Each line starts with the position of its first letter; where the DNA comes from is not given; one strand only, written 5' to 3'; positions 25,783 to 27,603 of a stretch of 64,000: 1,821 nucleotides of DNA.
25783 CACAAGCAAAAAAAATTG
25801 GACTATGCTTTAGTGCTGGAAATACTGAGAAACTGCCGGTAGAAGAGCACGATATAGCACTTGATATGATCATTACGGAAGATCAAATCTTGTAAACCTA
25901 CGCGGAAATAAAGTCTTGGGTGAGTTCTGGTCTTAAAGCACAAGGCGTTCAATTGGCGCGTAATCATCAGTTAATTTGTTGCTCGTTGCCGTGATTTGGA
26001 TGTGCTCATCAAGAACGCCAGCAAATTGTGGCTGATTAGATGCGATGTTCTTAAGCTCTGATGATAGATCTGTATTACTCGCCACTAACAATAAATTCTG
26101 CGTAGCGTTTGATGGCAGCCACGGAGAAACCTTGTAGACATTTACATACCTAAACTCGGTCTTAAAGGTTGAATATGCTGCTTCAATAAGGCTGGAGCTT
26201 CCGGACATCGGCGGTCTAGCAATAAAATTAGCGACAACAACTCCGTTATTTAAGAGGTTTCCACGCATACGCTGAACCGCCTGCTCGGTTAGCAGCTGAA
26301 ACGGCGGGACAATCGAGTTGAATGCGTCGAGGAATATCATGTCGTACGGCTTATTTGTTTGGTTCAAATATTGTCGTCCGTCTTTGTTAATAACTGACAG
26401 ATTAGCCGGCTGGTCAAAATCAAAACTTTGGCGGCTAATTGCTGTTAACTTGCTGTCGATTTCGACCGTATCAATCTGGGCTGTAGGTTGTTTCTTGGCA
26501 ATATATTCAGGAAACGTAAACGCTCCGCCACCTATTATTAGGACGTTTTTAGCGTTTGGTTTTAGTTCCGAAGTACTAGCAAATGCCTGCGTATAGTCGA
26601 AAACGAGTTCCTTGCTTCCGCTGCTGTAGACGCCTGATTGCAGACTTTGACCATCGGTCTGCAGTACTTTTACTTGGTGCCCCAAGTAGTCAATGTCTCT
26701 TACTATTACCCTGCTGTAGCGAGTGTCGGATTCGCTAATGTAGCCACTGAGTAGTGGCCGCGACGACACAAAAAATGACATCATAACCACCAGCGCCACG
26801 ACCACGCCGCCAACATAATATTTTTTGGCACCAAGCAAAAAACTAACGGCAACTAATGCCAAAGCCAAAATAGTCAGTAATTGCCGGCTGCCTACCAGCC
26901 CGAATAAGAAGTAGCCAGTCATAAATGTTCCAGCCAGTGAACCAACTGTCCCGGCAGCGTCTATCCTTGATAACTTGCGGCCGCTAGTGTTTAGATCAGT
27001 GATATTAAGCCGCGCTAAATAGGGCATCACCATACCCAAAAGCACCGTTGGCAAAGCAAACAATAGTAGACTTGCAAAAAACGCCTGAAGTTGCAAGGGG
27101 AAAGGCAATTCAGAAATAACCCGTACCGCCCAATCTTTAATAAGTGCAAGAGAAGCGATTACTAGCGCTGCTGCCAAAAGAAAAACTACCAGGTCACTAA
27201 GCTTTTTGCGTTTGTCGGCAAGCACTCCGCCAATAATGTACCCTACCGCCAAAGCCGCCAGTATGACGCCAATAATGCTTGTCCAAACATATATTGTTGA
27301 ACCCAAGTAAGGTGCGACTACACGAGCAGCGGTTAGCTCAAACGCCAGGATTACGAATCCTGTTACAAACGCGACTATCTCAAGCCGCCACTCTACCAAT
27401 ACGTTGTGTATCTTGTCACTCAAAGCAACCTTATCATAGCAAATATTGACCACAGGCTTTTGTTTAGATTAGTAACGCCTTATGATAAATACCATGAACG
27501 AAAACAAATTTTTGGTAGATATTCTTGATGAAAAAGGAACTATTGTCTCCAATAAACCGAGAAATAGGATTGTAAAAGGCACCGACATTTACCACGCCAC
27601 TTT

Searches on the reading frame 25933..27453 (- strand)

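Call 57: search_protein_families(library=pfam, proteins=[window:25933-27453:-], max_evalue=0.00001)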
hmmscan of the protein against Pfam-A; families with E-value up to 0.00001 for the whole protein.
window:25933-27453:- (506 aa): 1 family
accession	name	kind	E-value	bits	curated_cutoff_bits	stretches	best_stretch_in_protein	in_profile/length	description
PF01564.23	Spermine_synth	-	1.4e-11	44.7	22.9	1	296-408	14-130/186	Spermine/spermidine synthase domain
